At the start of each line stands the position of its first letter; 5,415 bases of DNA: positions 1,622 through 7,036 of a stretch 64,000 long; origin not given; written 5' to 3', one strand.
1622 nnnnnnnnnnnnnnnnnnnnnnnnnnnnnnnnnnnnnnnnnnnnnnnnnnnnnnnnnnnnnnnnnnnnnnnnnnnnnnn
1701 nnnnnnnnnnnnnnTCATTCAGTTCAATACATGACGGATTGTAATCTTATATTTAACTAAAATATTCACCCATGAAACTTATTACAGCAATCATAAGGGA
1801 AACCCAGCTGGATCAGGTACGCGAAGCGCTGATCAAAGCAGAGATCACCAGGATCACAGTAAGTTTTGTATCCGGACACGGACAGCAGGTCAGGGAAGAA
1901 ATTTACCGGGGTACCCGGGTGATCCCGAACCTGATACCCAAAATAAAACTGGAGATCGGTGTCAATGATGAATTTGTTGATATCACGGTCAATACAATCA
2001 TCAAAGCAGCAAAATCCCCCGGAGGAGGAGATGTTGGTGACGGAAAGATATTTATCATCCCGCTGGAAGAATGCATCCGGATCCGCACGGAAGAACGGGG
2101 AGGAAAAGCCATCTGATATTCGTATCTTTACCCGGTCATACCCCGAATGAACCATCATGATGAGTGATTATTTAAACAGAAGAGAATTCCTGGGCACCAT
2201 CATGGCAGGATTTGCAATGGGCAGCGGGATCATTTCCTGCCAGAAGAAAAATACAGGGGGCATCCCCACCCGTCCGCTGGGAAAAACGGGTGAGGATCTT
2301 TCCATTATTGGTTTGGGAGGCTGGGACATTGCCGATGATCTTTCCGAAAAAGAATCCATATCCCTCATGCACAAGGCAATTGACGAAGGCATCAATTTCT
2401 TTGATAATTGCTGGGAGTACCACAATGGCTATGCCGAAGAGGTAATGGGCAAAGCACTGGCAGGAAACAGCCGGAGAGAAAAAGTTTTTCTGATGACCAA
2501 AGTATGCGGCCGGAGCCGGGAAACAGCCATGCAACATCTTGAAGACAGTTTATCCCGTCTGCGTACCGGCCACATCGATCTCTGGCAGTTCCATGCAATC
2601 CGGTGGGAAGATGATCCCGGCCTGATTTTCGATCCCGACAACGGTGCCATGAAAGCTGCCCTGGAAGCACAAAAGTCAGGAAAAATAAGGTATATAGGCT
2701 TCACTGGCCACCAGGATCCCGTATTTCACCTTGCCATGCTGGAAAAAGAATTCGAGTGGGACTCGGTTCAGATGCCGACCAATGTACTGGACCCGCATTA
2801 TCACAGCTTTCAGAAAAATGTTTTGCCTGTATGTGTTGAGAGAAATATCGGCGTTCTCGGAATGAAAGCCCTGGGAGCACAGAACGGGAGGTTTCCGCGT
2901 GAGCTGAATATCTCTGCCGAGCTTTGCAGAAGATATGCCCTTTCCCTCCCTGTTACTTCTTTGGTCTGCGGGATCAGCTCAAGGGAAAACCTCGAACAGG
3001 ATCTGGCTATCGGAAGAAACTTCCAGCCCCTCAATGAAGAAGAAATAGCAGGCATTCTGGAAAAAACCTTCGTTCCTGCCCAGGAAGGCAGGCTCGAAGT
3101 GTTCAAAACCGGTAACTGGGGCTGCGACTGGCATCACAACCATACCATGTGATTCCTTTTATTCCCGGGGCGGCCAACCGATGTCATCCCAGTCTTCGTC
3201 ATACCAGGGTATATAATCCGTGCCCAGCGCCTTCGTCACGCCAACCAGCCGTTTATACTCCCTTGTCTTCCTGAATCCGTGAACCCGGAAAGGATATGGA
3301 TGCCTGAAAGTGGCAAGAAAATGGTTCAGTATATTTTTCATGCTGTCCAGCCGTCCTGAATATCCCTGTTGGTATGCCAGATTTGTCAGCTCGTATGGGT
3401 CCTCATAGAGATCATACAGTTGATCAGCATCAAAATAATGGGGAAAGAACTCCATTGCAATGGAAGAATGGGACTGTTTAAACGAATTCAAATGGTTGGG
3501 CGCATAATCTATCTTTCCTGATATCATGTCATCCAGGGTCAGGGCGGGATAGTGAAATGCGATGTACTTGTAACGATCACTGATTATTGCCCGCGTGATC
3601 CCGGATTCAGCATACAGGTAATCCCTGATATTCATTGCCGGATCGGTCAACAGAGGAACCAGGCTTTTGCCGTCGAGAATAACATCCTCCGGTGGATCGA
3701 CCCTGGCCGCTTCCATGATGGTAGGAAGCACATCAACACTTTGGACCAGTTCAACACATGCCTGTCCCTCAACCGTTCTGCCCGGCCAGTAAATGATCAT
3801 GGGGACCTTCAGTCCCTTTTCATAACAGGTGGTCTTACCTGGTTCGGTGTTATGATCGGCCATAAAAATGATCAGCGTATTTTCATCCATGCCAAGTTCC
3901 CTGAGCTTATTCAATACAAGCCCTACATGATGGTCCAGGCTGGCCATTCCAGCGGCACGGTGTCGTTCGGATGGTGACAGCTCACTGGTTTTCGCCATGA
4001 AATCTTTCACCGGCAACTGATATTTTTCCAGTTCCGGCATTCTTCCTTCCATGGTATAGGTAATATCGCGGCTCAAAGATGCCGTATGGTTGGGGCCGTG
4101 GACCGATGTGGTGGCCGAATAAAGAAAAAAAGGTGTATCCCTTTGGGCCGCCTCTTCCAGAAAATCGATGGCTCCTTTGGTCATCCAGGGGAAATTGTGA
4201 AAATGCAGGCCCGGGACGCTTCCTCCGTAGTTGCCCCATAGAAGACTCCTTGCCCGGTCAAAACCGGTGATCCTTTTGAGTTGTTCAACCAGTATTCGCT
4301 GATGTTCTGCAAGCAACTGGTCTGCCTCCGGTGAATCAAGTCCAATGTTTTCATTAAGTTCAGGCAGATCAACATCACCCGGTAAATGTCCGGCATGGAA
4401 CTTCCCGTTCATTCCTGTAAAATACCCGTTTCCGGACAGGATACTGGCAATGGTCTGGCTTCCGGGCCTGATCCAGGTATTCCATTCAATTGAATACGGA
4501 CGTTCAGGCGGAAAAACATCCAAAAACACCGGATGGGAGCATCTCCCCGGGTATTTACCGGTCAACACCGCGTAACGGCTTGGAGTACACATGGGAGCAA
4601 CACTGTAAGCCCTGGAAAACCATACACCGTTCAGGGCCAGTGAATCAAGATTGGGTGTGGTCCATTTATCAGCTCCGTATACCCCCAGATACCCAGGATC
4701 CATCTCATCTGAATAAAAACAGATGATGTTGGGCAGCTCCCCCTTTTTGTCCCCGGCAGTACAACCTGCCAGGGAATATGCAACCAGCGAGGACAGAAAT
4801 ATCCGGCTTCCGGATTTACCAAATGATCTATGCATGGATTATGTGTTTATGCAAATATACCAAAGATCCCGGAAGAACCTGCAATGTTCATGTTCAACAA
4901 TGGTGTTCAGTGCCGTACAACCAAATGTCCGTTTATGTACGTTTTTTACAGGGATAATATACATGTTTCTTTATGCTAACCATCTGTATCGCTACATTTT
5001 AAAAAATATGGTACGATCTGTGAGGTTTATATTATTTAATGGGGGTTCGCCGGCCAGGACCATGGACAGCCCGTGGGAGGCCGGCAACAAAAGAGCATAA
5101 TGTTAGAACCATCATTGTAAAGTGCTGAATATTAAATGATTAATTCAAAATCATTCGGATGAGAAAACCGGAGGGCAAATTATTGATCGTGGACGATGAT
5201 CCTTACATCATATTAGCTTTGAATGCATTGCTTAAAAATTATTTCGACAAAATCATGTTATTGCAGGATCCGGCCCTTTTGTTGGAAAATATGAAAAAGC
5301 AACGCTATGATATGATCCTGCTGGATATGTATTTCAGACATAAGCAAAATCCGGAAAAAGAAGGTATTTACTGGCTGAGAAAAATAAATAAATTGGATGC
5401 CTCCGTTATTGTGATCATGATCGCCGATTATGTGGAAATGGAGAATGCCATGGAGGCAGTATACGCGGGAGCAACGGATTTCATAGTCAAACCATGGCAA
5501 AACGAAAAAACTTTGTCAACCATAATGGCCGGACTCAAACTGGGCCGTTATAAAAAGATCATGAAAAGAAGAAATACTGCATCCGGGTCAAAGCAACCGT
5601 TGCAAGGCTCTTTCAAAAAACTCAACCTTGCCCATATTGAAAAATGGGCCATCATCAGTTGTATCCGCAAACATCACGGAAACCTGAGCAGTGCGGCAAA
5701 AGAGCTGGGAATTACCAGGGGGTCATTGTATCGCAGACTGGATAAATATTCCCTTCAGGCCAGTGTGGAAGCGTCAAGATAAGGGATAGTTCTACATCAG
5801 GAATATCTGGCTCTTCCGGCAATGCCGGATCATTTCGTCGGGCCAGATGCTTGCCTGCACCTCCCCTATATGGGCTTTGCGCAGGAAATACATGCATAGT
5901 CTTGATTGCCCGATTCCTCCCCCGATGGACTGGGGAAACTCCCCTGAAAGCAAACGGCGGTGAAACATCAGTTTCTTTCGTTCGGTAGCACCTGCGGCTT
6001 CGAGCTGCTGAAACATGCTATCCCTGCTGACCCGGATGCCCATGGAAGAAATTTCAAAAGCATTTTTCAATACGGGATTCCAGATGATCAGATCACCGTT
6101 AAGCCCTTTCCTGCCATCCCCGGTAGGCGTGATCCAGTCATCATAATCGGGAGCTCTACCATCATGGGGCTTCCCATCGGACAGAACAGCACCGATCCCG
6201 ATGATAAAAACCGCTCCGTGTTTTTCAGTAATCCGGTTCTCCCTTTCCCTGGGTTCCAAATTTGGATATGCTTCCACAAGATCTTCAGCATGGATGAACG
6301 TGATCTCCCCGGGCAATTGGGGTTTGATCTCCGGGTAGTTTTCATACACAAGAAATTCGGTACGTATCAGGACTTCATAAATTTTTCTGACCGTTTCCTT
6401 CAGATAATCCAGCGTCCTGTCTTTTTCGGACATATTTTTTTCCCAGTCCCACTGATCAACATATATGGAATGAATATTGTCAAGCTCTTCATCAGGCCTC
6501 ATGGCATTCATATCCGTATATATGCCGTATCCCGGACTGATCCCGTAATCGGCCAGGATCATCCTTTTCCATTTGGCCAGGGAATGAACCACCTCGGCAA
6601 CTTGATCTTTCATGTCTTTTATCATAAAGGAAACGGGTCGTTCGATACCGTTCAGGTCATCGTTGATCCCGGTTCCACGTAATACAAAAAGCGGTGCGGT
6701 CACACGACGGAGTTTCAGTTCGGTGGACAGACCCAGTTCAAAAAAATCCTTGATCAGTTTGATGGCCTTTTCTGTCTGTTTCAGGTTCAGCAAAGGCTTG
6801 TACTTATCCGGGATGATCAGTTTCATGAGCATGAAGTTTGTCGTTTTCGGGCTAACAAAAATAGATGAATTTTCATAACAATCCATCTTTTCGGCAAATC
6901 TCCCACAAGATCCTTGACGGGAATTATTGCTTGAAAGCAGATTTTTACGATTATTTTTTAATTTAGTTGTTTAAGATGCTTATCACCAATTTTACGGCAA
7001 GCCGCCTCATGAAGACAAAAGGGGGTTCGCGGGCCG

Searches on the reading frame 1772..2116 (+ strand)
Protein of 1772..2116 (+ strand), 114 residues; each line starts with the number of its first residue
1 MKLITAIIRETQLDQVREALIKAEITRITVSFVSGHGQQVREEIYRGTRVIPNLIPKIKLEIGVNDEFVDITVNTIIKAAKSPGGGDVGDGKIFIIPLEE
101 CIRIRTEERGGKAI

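Call 63: search_protein_families(library=pfam, max_evalue=0.001, proteins=[window:1772-2116:+])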
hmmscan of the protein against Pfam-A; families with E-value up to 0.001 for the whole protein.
window:1772-2116:+ (114 aa): 1 family
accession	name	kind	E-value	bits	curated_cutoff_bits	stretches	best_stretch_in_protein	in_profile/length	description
PF00543.27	P-II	-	5.7e-24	84.8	25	1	1-108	1-102/102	Nitrogen regulatory protein P-II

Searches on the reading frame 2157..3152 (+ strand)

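Call 8: search_protein_families(library=pfam, max_evalue=0.00001, proteins=[window:2157-3152:+])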
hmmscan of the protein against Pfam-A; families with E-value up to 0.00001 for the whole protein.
window:2157-3152:+ (331 aa): 1 family
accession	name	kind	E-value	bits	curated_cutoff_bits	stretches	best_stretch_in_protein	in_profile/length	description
PF00248.27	Aldo_ket_red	-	2e-39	135.9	24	1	51-241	2-194/291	Aldo/keto reductase family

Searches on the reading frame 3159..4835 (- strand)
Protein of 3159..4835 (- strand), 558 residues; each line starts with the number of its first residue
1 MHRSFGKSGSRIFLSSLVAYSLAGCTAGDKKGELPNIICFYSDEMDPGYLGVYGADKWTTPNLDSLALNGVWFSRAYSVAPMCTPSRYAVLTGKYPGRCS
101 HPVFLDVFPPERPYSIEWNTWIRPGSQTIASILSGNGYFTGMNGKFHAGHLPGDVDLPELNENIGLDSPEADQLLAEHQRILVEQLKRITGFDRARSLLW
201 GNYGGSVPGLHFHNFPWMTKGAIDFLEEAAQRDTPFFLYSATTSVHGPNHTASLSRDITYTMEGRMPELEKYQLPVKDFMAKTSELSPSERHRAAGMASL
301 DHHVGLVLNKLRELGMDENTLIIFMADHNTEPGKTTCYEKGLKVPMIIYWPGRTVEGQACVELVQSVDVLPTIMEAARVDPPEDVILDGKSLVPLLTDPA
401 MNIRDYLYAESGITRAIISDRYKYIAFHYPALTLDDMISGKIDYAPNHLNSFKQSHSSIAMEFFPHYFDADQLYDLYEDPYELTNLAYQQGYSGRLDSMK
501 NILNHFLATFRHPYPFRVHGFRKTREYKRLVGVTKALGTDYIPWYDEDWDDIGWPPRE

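Call 8: search_protein_families(library=pfam, max_evalue=0.00001, proteins=[window:3159-4835:-])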
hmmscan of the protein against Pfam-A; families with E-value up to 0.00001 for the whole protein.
window:3159-4835:- (558 aa): 3 families
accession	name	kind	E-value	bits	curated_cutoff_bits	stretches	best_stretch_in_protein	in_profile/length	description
PF00884.28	Sulfatase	-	4.3e-39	135.1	25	1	35-377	1-299/301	Sulfatase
PF16347.10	SGSH_C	-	6.4e-16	59.3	29.3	1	334-428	8-110/154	N-sulphoglucosamine sulphohydrolase, C-terminal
PF01663.27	Phosphodiest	-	1.9e-08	34.8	23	0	46-97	10-58/342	Type I phosphodiesterase / nucleotide pyrophosphatase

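Call 43: search_protein_families(library=ncbifam, max_evalue=0.00001, proteins=[window:3159-4835:-])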
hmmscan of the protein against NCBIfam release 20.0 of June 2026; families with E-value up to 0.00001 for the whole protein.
window:3159-4835:- (558 aa): 5 families
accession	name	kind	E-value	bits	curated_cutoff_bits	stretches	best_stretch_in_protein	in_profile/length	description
NF010322.0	PRK13759.1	equivalog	5e-45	153.9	481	2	212-427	179-415/486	arylsulfatase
TIGR03417.1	chol_sulfatase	equivalog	8.3e-33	114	433.45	2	280-425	242-397/500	choline-sulfatase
NF052527.1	Mn_arylsulf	exception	9.8e-27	94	850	2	212-428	177-411/479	manganese-dependent arylsulfatase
NF045661.1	HdlasePehA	equivalog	4.9e-22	78.2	900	1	297-507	288-497/506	phosphoric/sulfuric ester hydrolase PehA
NF038282.1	LapC_YejM_PbgA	exception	1.7e-08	33.2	825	1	284-375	405-498/584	LPS biosynthesis-modulating metalloenzyme YejM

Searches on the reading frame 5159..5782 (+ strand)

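Call 8: search_protein_families(library=pfam, max_evalue=0.00001, proteins=[window:5159-5782:+])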
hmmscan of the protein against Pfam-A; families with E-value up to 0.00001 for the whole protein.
window:5159-5782:+ (207 aa): 2 families
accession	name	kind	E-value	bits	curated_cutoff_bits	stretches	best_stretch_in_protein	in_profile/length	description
PF00072.30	Response_reg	-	3.5e-17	63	30.2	1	9-120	2-108/111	Response regulator receiver domain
PF02954.25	HTH_8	-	2.2e-12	46.9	22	1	157-197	2-42/42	Bacterial regulatory protein, Fis family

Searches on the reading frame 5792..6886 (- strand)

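Call 8: search_protein_families(library=pfam, max_evalue=0.00001, proteins=[window:5792-6886:-])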
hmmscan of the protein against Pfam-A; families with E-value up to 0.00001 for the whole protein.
window:5792-6886:- (364 aa): 1 family
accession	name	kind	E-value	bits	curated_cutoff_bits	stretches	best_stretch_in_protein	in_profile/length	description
PF03590.20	AsnA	-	1.1e-105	352.9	27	1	39-274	1-227/228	Aspartate-ammonia ligase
